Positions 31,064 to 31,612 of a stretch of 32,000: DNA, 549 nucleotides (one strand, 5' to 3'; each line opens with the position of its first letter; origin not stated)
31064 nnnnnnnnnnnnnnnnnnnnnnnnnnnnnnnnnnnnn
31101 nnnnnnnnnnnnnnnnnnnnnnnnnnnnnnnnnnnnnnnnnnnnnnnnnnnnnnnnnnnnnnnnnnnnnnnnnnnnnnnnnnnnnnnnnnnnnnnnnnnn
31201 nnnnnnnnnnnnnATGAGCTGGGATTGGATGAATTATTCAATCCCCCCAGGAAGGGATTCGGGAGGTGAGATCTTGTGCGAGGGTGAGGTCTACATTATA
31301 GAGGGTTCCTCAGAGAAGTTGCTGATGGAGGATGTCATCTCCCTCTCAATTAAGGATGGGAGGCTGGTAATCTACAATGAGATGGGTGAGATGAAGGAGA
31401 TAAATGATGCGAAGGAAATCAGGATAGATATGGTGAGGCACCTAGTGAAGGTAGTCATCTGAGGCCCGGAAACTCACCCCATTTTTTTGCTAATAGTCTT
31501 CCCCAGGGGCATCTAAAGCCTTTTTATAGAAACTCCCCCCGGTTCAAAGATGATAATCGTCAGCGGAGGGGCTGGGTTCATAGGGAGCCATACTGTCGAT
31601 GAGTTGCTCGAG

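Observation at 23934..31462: Ni-CO dehydrogenase genes in one operon with an HdrA-MvhD/Fd-HdrC-HdrB module; no hydrogenase or ACS visible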

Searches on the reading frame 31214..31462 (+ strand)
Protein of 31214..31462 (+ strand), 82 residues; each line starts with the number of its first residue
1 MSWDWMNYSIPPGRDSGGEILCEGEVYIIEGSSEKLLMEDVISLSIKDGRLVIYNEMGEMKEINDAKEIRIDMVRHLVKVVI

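Call 3: search_protein_families(library=pfam, proteins=[window:31214-31462:+], max_evalue=0.01)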
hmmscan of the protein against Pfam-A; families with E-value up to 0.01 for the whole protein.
window:31214-31462:+ (82 aa): 1 family
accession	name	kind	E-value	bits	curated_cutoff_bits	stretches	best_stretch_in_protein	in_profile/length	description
PF10133.14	CooT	-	8.7e-10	39.2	27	1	22-78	2-57/60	CO dehydrogenase accessory protein CooT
